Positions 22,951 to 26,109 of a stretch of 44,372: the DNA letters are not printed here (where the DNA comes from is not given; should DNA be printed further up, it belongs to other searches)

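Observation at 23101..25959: Unusual fusion: duplicated tetrahaem module + YVTN beta-propeller + di-haem cytochrome c peroxidase/MauG-like domain in one 952-aa polypeptide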

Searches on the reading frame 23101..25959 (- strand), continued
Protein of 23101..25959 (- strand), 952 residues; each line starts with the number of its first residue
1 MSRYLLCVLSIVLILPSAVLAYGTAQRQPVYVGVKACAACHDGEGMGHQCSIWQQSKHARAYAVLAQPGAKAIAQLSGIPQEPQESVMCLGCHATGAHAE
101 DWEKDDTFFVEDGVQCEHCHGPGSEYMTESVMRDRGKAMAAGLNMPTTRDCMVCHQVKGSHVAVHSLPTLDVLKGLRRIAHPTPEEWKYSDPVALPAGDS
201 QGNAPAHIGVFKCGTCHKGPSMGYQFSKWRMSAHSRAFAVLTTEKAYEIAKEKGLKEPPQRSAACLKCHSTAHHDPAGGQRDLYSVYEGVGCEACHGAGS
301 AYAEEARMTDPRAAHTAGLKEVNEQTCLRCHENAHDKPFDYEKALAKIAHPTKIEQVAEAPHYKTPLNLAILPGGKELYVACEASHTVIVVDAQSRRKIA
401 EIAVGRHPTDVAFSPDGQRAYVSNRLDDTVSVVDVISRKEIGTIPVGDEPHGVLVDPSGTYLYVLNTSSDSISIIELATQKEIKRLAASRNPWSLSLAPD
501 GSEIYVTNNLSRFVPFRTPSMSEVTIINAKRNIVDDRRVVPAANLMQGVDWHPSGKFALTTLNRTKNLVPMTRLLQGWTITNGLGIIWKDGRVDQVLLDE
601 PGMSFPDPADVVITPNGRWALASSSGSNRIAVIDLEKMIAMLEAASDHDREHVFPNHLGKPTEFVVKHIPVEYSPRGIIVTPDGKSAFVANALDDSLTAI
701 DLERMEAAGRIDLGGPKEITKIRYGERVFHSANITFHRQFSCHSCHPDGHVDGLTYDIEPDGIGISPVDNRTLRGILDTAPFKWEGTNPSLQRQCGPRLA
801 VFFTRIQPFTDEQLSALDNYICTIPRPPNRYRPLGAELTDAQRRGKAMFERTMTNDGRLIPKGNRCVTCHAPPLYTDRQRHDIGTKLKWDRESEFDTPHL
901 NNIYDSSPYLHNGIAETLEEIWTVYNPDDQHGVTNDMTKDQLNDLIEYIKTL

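Call 14: find_homologous_proteins(query=window:23101-25959:-, max_evalue=0.00001)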
Query window:23101-25959:- (952 aa): 1643 proteins with E <= 0.00001 among 8000 candidates; the best 120 are listed.
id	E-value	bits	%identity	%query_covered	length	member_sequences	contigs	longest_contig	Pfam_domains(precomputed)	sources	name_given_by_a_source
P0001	0.0e+0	2251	100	100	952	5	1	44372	PF10282.16,PF25174.2,PF13435.12,PF24814.2,PF21783.3,PF02239.23,PF14522.12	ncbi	-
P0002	0.0e+0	1934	84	100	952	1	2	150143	PF22494.4,PF10282.16,PF25174.2,PF13435.12,PF21783.3,PF02239.23,PF14522.12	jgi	jgi:YVTN family beta-propeller protein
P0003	0.0e+0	1908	83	100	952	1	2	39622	PF10282.16,PF25174.2,PF13435.12,PF24814.2,PF21783.3,PF02239.23,PF21419.3,PF14522.12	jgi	-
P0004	0.0e+0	1908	83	100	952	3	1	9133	PF22494.4,PF10282.16,PF25174.2,PF13435.12,PF24814.2,PF21783.3,PF02239.23,PF14522.12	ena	-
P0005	0.0e+0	1901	82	100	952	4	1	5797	PF22494.4,PF14537.12,PF10282.16,PF25174.2,PF13435.12,PF24814.2,PF21783.3,PF02239.23,PF14522.12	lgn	-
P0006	0.0e+0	1897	82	100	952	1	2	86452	PF22494.4,PF10282.16,PF25174.2,PF13435.12,PF21783.3,PF02239.23,PF21419.3,PF14522.12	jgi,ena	-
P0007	0.0e+0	1889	82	100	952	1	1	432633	PF10282.16,PF25174.2,PF13435.12,PF21783.3,PF02239.23,PF21419.3,PF14522.12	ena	-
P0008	0.0e+0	1857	80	100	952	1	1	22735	PF10282.16,PF25174.2,PF13435.12,PF21783.3,PF02239.23,PF21419.3,PF14522.12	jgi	-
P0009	0.0e+0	1809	80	100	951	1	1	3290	PF22494.4,PF10282.16,PF25174.2,PF13435.12,PF24814.2,PF21783.3,PF02239.23,PF14522.12,PF23414.2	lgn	-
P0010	0.0e+0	1808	79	98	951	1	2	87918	PF22494.4,PF10282.16,PF25174.2,PF13435.12,PF24814.2,PF21783.3,PF02239.23,PF14522.12,PF23414.2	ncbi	-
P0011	0.0e+0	1795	79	100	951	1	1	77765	PF14537.12,PF10282.16,PF25174.2,PF13435.12,PF24814.2,PF21783.3,PF02239.23,PF14522.12,PF23414.2,PF22113.2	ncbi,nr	ncbi:MAG: beta-propeller fold lactonase family protein [Sedimentisphaerales bacterium]|nr:beta-prope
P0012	0.0e+0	1793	79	99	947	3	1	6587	PF10282.16,PF25174.2,PF13435.12,PF24814.2,PF21783.3,PF02239.23,PF21419.3,PF14522.12,PF22113.2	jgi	-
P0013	0.0e+0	1792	77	100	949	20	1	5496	PF10282.16,PF25174.2,PF13435.12,PF24814.2,PF21783.3,PF02239.23,PF21419.3,PF14522.12,PF08450.19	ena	-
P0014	0.0e+0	1774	77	100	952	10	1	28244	PF10282.16,PF25174.2,PF13435.12,PF24814.2,PF21783.3,PF02239.23,PF01436.28,PF14522.12,PF23414.2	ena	-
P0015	0.0e+0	1765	77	100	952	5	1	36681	PF10282.16,PF25174.2,PF13435.12,PF24814.2,PF21783.3,PF02239.23,PF14522.12,PF23414.2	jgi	-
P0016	0.0e+0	1716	75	99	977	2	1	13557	PF25174.2,PF24814.2,PF23381.2,PF21783.3,PF02239.23,PF14522.12,PF08450.19,PF22494.4,PF10282.16,PF13435.12,PF23414.2,PF22113.2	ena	-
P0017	0.0e+0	1716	75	100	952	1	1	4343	PF22494.4,PF10282.16,PF25174.2,PF13435.12,PF24814.2,PF23381.2,PF21783.3,PF02239.23,PF14522.12,PF23414.2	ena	-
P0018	0.0e+0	1715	76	100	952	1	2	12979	PF22494.4,PF10282.16,PF25174.2,PF13435.12,PF24814.2,PF21783.3,PF02239.23,PF14522.12,PF23414.2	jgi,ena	-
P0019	0.0e+0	1712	75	100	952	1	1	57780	PF10282.16,PF25174.2,PF13435.12,PF23381.2,PF21783.3,PF02239.23,PF13447.12,PF14522.12,PF23414.2,PF22113.2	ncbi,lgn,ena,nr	ncbi:MAG: beta-propeller fold lactonase family protein [Planctomycetes bacterium]|nr:beta-propeller 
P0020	0.0e+0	1712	76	99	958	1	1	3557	PF10282.16,PF25174.2,PF13435.12,PF24814.2,PF21783.3,PF02239.23,PF13447.12,PF14522.12,PF23414.2,PF22113.2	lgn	-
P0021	0.0e+0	1710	76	99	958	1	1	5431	PF10282.16,PF25174.2,PF13435.12,PF24814.2,PF23381.2,PF21783.3,PF02239.23,PF14522.12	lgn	-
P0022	0.0e+0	1707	75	100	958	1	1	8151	PF22494.4,PF10282.16,PF25174.2,PF13435.12,PF21783.3,PF02239.23,PF02085.22,PF14522.12,PF23414.2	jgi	-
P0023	0.0e+0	1707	75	100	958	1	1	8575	PF25174.2,PF24814.2,PF23381.2,PF03150.20,PF21783.3,PF02239.23,PF02085.22,PF14522.12,PF22494.4,PF10282.16,PF13435.12,PF23414.2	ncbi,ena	-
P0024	0.0e+0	1703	76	100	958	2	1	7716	PF25168.2,PF25174.2,PF24814.2,PF23381.2,PF21783.3,PF02239.23,PF14522.12,PF10282.16,PF13435.12,PF13447.12,PF23414.2,PF22113.2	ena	-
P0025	0.0e+0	1700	75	100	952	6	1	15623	PF22494.4,PF10282.16,PF25174.2,PF13435.12,PF24814.2,PF23381.2,PF21783.3,PF02239.23,PF14522.12,PF23414.2,PF22113.2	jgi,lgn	jgi:YVTN family beta-propeller protein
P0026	0.0e+0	1698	75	100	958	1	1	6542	PF22494.4,PF10282.16,PF25174.2,PF13435.12,PF21783.3,PF02239.23,PF14522.12,PF22113.2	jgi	jgi:YVTN family beta-propeller protein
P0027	0.0e+0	1696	75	100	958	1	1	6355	PF10282.16,PF25174.2,PF13435.12,PF24814.2,PF23381.2,PF21783.3,PF02239.23,PF13447.12,PF14522.12,PF23414.2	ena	-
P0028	0.0e+0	1695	74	100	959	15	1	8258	PF10282.16,PF25174.2,PF13435.12,PF21783.3,PF02239.23,PF13447.12,PF14522.12,PF22113.2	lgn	-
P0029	0.0e+0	1694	74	99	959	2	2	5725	PF10282.16,PF25174.2,PF13435.12,PF24814.2,PF21783.3,PF02239.23,PF01436.28,PF14522.12,PF23414.2,PF22113.2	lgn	-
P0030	0.0e+0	1693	75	100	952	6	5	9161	PF10282.16,PF25174.2,PF13435.12,PF24814.2,PF23381.2,PF21783.3,PF02239.23,PF13447.12,PF14522.12,PF23414.2,PF22113.2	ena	-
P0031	0.0e+0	1693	74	99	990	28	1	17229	PF10282.16,PF25174.2,PF13435.12,PF21783.3,PF02239.23,PF14522.12,PF22113.2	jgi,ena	-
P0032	0.0e+0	1692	75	100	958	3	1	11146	PF22494.4,PF10282.16,PF25174.2,PF13435.12,PF24814.2,PF23381.2,PF21783.3,PF02239.23,PF02085.22,PF14522.12,PF23414.2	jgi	jgi:YVTN family beta-propeller protein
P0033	0.0e+0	1691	74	100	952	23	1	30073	PF22494.4,PF10282.16,PF25174.2,PF13435.12,PF23381.2,PF21783.3,PF02239.23,PF16819.12,PF14522.12,PF23414.2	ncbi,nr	ncbi:MAG: beta-propeller fold lactonase family protein [Phycisphaerae bacterium]|nr:beta-propeller f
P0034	0.0e+0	1691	74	100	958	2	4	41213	PF10282.16,PF25174.2,PF13435.12,PF21783.3,PF02239.23,PF13447.12,PF14522.12,PF23414.2,PF22113.2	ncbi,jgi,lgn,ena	-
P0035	0.0e+0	1691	74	100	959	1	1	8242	PF22494.4,PF10282.16,PF25174.2,PF13435.12,PF21783.3,PF02239.23,PF13447.12,PF14522.12,PF22113.2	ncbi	-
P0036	0.0e+0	1690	74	100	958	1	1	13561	PF22494.4,PF10282.16,PF25174.2,PF13435.12,PF21783.3,PF02239.23,PF13447.12,PF14522.12,PF23414.2,PF22113.2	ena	-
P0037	0.0e+0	1689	74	100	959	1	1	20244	PF22494.4,PF10282.16,PF25174.2,PF13435.12,PF21783.3,PF02239.23,PF13447.12,PF14522.12,PF23414.2,PF22113.2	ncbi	-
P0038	0.0e+0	1688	75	100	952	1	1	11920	PF25174.2,PF23381.2,PF01731.27,PF03150.20,PF21783.3,PF02239.23,PF14522.12,PF22494.4,PF10282.16,PF13435.12,PF16819.12,PF23414.2,PF22113.2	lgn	-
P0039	0.0e+0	1688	74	100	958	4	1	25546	PF22494.4,PF10282.16,PF25174.2,PF13435.12,PF24814.2,PF21783.3,PF02239.23,PF14522.12,PF23414.2,PF22113.2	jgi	-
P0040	0.0e+0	1688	75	100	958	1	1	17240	PF22494.4,PF10282.16,PF25174.2,PF13435.12,PF21783.3,PF02239.23,PF14522.12,PF23414.2,PF22113.2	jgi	jgi:YVTN family beta-propeller protein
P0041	0.0e+0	1687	74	100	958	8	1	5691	PF10282.16,PF25174.2,PF13435.12,PF21783.3,PF02239.23,PF13447.12,PF21419.3,PF14522.12,PF23414.2,PF22113.2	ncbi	-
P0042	0.0e+0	1686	73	100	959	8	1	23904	PF10282.16,PF25174.2,PF13435.12,PF21783.3,PF02239.23,PF13447.12,PF14522.12,PF22113.2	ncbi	ncbi:MAG: multiheme c-type cytochrome [Planctomycetota bacterium]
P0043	0.0e+0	1684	75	100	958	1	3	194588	PF09699.16,PF25174.2,PF24814.2,PF21783.3,PF02239.23,PF14522.12,PF22494.4,PF10282.16,PF13435.12,PF13447.12,PF23414.2,PF22113.2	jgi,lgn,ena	-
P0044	0.0e+0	1684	74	100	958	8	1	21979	PF10282.16,PF25174.2,PF13435.12,PF24814.2,PF21783.3,PF02239.23,PF14522.12,PF23414.2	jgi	-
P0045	0.0e+0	1682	74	99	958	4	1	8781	PF22494.4,PF10282.16,PF25174.2,PF13435.12,PF03150.20,PF21783.3,PF02239.23,PF14522.12,PF23414.2,PF22113.2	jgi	jgi:YVTN family beta-propeller protein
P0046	0.0e+0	1682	75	100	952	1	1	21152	PF22494.4,PF09699.16,PF10282.16,PF25174.2,PF13435.12,PF23381.2,PF21783.3,PF02239.23,PF14522.12,PF23414.2,PF22113.2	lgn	-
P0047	0.0e+0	1682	75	100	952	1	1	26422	PF10282.16,PF25174.2,PF13435.12,PF23381.2,PF21783.3,PF02239.23,PF13447.12,PF14522.12,PF23414.2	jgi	jgi:YVTN family beta-propeller protein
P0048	0.0e+0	1681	75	99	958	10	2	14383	PF14537.12,PF25174.2,PF03150.20,PF21783.3,PF02239.23,PF02085.22,PF14522.12,PF22494.4,PF10282.16,PF13435.12,PF23414.2,PF22113.2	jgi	jgi:YVTN family beta-propeller protein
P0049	0.0e+0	1681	74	100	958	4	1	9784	PF22494.4,PF09699.16,PF10282.16,PF25174.2,PF13435.12,PF21783.3,PF02239.23,PF14522.12,PF23414.2,PF22113.2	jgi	jgi:YVTN family beta-propeller protein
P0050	0.0e+0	1681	74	100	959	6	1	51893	PF22494.4,PF10282.16,PF25174.2,PF13435.12,PF24814.2,PF23381.2,PF21783.3,PF02239.23,PF14522.12,PF23414.2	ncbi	-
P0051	0.0e+0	1680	75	100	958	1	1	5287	PF10282.16,PF25174.2,PF13435.12,PF24814.2,PF23381.2,PF21783.3,PF02239.23,PF14522.12,PF23414.2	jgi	-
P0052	0.0e+0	1680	74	100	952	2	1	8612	PF22494.4,PF10282.16,PF25174.2,PF13435.12,PF21783.3,PF02239.23,PF16819.12,PF13447.12,PF14522.12,PF23414.2,PF22113.2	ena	-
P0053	0.0e+0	1680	75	99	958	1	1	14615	PF09699.16,PF14537.12,PF25174.2,PF23381.2,PF21783.3,PF02239.23,PF14522.12,PF22494.4,PF10282.16,PF13435.12,PF13447.12,PF23414.2,PF22113.2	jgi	-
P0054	0.0e+0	1680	75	99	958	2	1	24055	PF25174.2,PF24814.2,PF23381.2,PF21783.3,PF02239.23,PF14522.12,PF22494.4,PF10282.16,PF13435.12,PF13447.12,PF23414.2,PF22113.2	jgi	-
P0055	0.0e+0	1679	75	100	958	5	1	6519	PF22494.4,PF10282.16,PF25174.2,PF13435.12,PF23381.2,PF21783.3,PF02239.23,PF13447.12,PF21419.3,PF14522.12,PF23414.2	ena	-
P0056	0.0e+0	1678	73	100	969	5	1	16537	PF22494.4,PF10282.16,PF25174.2,PF13435.12,PF21783.3,PF02239.23,PF02085.22,PF13447.12,PF14522.12,PF22113.2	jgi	jgi:YVTN family beta-propeller protein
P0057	0.0e+0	1678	74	100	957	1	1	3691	PF09699.16,PF10282.16,PF25174.2,PF13435.12,PF03150.20,PF21783.3,PF02239.23,PF14522.12,PF23414.2,PF22113.2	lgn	-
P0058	0.0e+0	1678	75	100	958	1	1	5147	PF22494.4,PF10282.16,PF25174.2,PF13435.12,PF24814.2,PF21783.3,PF02239.23,PF13447.12,PF14522.12,PF23414.2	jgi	jgi:YVTN family beta-propeller protein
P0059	0.0e+0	1677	75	100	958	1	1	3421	PF22494.4,PF10282.16,PF25174.2,PF13435.12,PF24814.2,PF21783.3,PF02239.23,PF14522.12,PF23414.2,PF22113.2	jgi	jgi:YVTN family beta-propeller protein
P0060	0.0e+0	1676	74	100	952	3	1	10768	PF25174.2,PF23381.2,PF21783.3,PF02239.23,PF14522.12,PF22494.4,PF10282.16,PF13435.12,PF16819.12,PF13447.12,PF23414.2,PF22113.2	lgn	-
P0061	0.0e+0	1676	74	100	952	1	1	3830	PF09699.16,PF10282.16,PF25174.2,PF13435.12,PF21783.3,PF13447.12,PF14522.12,PF23414.2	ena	-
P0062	0.0e+0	1676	74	100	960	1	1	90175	PF10282.16,PF25174.2,PF13435.12,PF21783.3,PF02239.23,PF02085.22,PF14522.12,PF23414.2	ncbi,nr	ncbi:MAG: beta-propeller fold lactonase family protein [Sedimentisphaerales bacterium]|nr:beta-prope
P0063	0.0e+0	1675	74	100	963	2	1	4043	PF10282.16,PF25174.2,PF13435.12,PF21783.3,PF02239.23,PF02085.22,PF13447.12,PF14522.12,PF23414.2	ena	-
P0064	0.0e+0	1674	74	100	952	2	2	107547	PF22494.4,PF10282.16,PF25174.2,PF13435.12,PF24814.2,PF23381.2,PF21783.3,PF02239.23,PF14522.12,PF23414.2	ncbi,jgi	ncbi:MAG: multiheme c-type cytochrome [Planctomycetota bacterium]|jgi:YVTN family beta-propeller pro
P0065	0.0e+0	1673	74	98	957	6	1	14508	PF10282.16,PF25174.2,PF13435.12,PF24814.2,PF23381.2,PF21783.3,PF02239.23,PF14522.12,PF23414.2,PF22113.2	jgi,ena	-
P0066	0.0e+0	1673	75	100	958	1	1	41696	PF10282.16,PF25174.2,PF13435.12,PF21783.3,PF02239.23,PF13447.12,PF14522.12,PF22113.2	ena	-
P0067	0.0e+0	1672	74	100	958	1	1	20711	PF10282.16,PF25174.2,PF13435.12,PF21783.3,PF02239.23,PF02085.22,PF14522.12,PF23414.2,PF22113.2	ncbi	-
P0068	0.0e+0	1671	74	100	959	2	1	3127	PF22494.4,PF10282.16,PF25174.2,PF13435.12,PF24814.2,PF23381.2,PF21783.3,PF02239.23,PF01436.28,PF14522.12,PF23414.2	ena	-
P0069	0.0e+0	1671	74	100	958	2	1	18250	PF10282.16,PF25174.2,PF13435.12,PF21783.3,PF02085.22,PF14522.12,PF23414.2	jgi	-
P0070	0.0e+0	1670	74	99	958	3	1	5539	PF10282.16,PF25174.2,PF13435.12,PF23381.2,PF21783.3,PF02239.23,PF14522.12,PF23414.2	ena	-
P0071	0.0e+0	1670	74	100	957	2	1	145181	PF10282.16,PF25174.2,PF13435.12,PF21783.3,PF02239.23,PF13447.12,PF14522.12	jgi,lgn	-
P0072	0.0e+0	1670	74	100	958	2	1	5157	PF22494.4,PF10282.16,PF25174.2,PF13435.12,PF21783.3,PF02239.23,PF14522.12,PF23414.2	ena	-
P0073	0.0e+0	1670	74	98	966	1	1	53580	PF09699.16,PF10282.16,PF25174.2,PF13435.12,PF21783.3,PF02239.23,PF02085.22,PF13447.12,PF14522.12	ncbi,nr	ncbi:MAG: beta-propeller fold lactonase family protein [Planctomycetes bacterium]|nr:beta-propeller 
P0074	0.0e+0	1669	74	100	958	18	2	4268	PF14537.12,PF10282.16,PF25174.2,PF13435.12,PF21783.3,PF02239.23,PF02085.22,PF13447.12,PF14522.12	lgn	-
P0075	0.0e+0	1668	73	100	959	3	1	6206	PF22494.4,PF10282.16,PF25174.2,PF13435.12,PF23381.2,PF21783.3,PF02239.23,PF14522.12,PF23414.2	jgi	jgi:YVTN family beta-propeller protein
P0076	0.0e+0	1667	73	100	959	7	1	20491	PF10282.16,PF25174.2,PF13435.12,PF21783.3,PF02239.23,PF14522.12,PF23414.2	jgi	-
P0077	0.0e+0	1666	73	100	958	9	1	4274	PF22494.4,PF10282.16,PF25174.2,PF13435.12,PF21783.3,PF02239.23,PF01436.28,PF13447.12,PF14522.12,PF23414.2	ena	-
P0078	0.0e+0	1666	73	100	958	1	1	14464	PF25174.2,PF24814.2,PF23381.2,PF21783.3,PF02239.23,PF02085.22,PF14522.12,PF10282.16,PF13435.12,PF13447.12,PF23414.2,PF22113.2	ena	-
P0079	0.0e+0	1664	73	100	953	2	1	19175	PF22494.4,PF10282.16,PF25174.2,PF13435.12,PF24814.2,PF23381.2,PF21783.3,PF02239.23,PF14522.12,PF23414.2,PF22113.2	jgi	-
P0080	0.0e+0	1663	72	100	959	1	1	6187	PF10282.16,PF25174.2,PF13435.12,PF23381.2,PF21783.3,PF02239.23,PF13447.12,PF14522.12,PF23414.2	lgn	-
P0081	0.0e+0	1658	73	100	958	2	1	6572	PF22494.4,PF14537.12,PF10282.16,PF25174.2,PF13435.12,PF21783.3,PF02239.23,PF02085.22,PF13447.12,PF14522.12,PF23414.2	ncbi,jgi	-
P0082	0.0e+0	1657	74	99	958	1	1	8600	PF14537.12,PF10282.16,PF25174.2,PF13435.12,PF21783.3,PF02239.23,PF02085.22,PF14522.12,PF23414.2,PF22113.2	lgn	-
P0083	0.0e+0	1657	73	100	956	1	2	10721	PF22494.4,PF10282.16,PF25174.2,PF13435.12,PF21783.3,PF02239.23,PF14522.12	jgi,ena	-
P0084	0.0e+0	1655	72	100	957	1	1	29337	PF22494.4,PF10282.16,PF25174.2,PF13435.12,PF23381.2,PF21783.3,PF02239.23,PF13447.12,PF14522.12,PF23414.2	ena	-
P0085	0.0e+0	1655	73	100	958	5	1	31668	PF09699.16,PF10282.16,PF25174.2,PF13435.12,PF21783.3,PF02239.23,PF14522.12,PF23414.2,PF22113.2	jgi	jgi:YVTN family beta-propeller protein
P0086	0.0e+0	1654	72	100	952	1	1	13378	PF10282.16,PF25174.2,PF13435.12,PF24814.2,PF21783.3,PF02239.23,PF14522.12,PF23414.2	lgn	-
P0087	0.0e+0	1654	74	100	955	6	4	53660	PF14537.12,PF10282.16,PF25174.2,PF13435.12,PF03150.20,PF21783.3,PF02239.23,PF14522.12,PF23414.2,PF22113.2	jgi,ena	-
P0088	0.0e+0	1653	73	100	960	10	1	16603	PF10282.16,PF25174.2,PF13435.12,PF23381.2,PF21783.3,PF02239.23,PF14522.12,PF22113.2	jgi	-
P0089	0.0e+0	1653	72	100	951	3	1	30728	PF10282.16,PF25174.2,PF13435.12,PF21783.3,PF02239.23,PF13447.12,PF21419.3,PF14522.12,PF22113.2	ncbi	-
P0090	0.0e+0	1653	74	100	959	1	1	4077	PF10282.16,PF25174.2,PF13435.12,PF21783.3,PF02239.23,PF14522.12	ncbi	-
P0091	0.0e+0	1652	74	100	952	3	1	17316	PF09699.16,PF10282.16,PF25174.2,PF13435.12,PF23381.2,PF21783.3,PF02239.23,PF14522.12,PF23414.2,PF22113.2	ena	-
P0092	0.0e+0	1652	72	99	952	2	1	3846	PF25168.2,PF10282.16,PF25174.2,PF13435.12,PF24814.2,PF03150.20,PF21783.3,PF02239.23,PF13447.12,PF14522.12,PF23414.2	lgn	-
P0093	0.0e+0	1652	73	99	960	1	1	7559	PF22494.4,PF10282.16,PF25174.2,PF13435.12,PF23381.2,PF21783.3,PF02239.23,PF01436.28,PF14522.12,PF23414.2,PF22113.2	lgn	-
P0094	0.0e+0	1650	72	100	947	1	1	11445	PF25174.2,PF24814.2,PF23381.2,PF03150.20,PF21783.3,PF02239.23,PF14522.12,PF22494.4,PF10282.16,PF13435.12,PF23414.2,PF22113.2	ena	-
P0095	0.0e+0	1650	73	100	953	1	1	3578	PF22494.4,PF10282.16,PF25174.2,PF13435.12,PF21783.3,PF02239.23,PF14522.12,PF22113.2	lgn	-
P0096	0.0e+0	1648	72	100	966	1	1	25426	PF10282.16,PF25174.2,PF13435.12,PF21783.3,PF02239.23,PF02085.22,PF14522.12,PF23414.2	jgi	-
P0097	0.0e+0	1648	73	99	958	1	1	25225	PF14537.12,PF10282.16,PF25174.2,PF13435.12,PF21783.3,PF02239.23,PF14522.12,PF23414.2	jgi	jgi:YVTN family beta-propeller protein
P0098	0.0e+0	1648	74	98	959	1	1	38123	PF22494.4,PF09699.16,PF10282.16,PF25174.2,PF13435.12,PF21783.3,PF21419.3,PF14522.12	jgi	jgi:YVTN family beta-propeller protein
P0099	0.0e+0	1647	72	100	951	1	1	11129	PF22494.4,PF14537.12,PF10282.16,PF25174.2,PF13435.12,PF21783.3,PF02239.23,PF13447.12,PF21419.3,PF14522.12,PF22113.2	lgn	-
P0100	0.0e+0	1647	74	97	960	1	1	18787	PF22494.4,PF10282.16,PF25174.2,PF13435.12,PF24814.2,PF21783.3,PF02239.23,PF14522.12,PF23414.2,PF22113.2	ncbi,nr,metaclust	ncbi:MAG: hypothetical protein A2V70_16420 [Planctomycetes bacterium RBG_13_63_9]|nr:MAG: hypothetic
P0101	0.0e+0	1647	73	100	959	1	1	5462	PF10282.16,PF25174.2,PF13435.12,PF21783.3,PF02239.23,PF14522.12,PF23414.2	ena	-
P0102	0.0e+0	1645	73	100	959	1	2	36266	PF10282.16,PF25174.2,PF13435.12,PF21783.3,PF02239.23,PF13447.12,PF14522.12,PF23414.2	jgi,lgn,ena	-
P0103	0.0e+0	1644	73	100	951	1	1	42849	PF09699.16,PF10282.16,PF25174.2,PF13435.12,PF24814.2,PF23381.2,PF21783.3,PF02239.23,PF14522.12,PF23414.2,PF22113.2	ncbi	-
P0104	0.0e+0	1641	72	100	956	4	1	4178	PF14537.12,PF25174.2,PF24814.2,PF23381.2,PF21783.3,PF02239.23,PF14522.12,PF22494.4,PF10282.16,PF13435.12,PF23414.2,PF22113.2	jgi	jgi:YVTN family beta-propeller protein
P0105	0.0e+0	1639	73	99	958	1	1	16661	PF22494.4,PF10282.16,PF25174.2,PF13435.12,PF21783.3,PF02239.23,PF14522.12,PF22113.2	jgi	-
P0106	0.0e+0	1639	72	100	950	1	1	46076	PF22494.4,PF10282.16,PF25174.2,PF13435.12,PF24814.2,PF23381.2,PF21783.3,PF24817.2,PF02239.23,PF14522.12,PF23414.2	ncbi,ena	-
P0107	0.0e+0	1639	72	100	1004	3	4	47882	PF14537.12,PF10282.16,PF25174.2,PF13435.12,PF23381.2,PF21783.3,PF02239.23,PF14522.12,PF23414.2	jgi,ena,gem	-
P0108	0.0e+0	1638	75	95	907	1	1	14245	PF22494.4,PF10282.16,PF25174.2,PF13435.12,PF24814.2,PF23381.2,PF21783.3,PF02239.23,PF01436.28,PF14522.12,PF23414.2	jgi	jgi:YVTN family beta-propeller protein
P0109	0.0e+0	1638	73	99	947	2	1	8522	PF10282.16,PF25174.2,PF13435.12,PF21783.3,PF02239.23,PF14522.12,PF22113.2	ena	-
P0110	0.0e+0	1637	72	100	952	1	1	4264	PF09699.16,PF10282.16,PF25174.2,PF13435.12,PF24814.2,PF23381.2,PF21783.3,PF02239.23,PF14522.12,PF23414.2,PF22113.2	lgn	-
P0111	0.0e+0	1636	72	99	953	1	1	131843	PF10282.16,PF25174.2,PF13435.12,PF24814.2,PF23381.2,PF21783.3,PF02239.23,PF13447.12,PF14522.12,PF23414.2,PF22113.2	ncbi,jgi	ncbi:MAG: multiheme c-type cytochrome [Planctomycetota bacterium]|jgi:YVTN family beta-propeller pro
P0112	0.0e+0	1636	73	99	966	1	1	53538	PF09699.16,PF25174.2,PF24814.2,PF23381.2,PF21783.3,PF02239.23,PF02085.22,PF01436.28,PF14522.12,PF22494.4,PF10282.16,PF13435.12,PF23414.2,PF22113.2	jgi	jgi:YVTN family beta-propeller protein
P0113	0.0e+0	1634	74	97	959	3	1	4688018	PF22494.4,PF10282.16,PF25174.2,PF13435.12,PF21783.3,PF02239.23,PF02085.22,PF14522.12,PF22113.2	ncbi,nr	ncbi:MAG: beta-propeller fold lactonase family protein [Phycisphaerales bacterium]|nr:MAG: beta-prop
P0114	0.0e+0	1633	71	99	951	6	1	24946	PF10282.16,PF25174.2,PF13435.12,PF21783.3,PF02239.23,PF13447.12,PF14522.12,PF22113.2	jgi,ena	-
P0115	0.0e+0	1633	72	100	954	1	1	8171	PF22494.4,PF14537.12,PF10282.16,PF25174.2,PF13435.12,PF21783.3,PF02239.23,PF21419.3,PF14522.12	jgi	-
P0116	0.0e+0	1632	72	100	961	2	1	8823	PF09699.16,PF25174.2,PF24814.2,PF23381.2,PF21783.3,PF02239.23,PF02085.22,PF14522.12,PF22494.4,PF10282.16,PF13435.12,PF16819.12,PF13447.12,PF23414.2,PF22113.2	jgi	jgi:YVTN family beta-propeller protein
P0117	0.0e+0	1631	75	95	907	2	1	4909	PF25174.2,PF24814.2,PF23381.2,PF01731.27,PF21783.3,PF02239.23,PF14522.12,PF08450.19,PF10282.16,PF13435.12,PF23414.2,PF22113.2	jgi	jgi:YVTN family beta-propeller protein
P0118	0.0e+0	1631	72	100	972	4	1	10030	PF22494.4,PF10282.16,PF25174.2,PF13435.12,PF21783.3,PF02239.23,PF02085.22,PF14522.12,PF22113.2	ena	-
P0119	0.0e+0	1630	72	99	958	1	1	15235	PF10282.16,PF25174.2,PF13435.12,PF21783.3,PF02239.23,PF14522.12,PF23414.2,PF22113.2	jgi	jgi:YVTN family beta-propeller protein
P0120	0.0e+0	1628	72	100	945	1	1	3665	PF10282.16,PF25174.2,PF13435.12,PF03150.20,PF21783.3,PF02239.23,PF14522.12,PF23414.2,PF22113.2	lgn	-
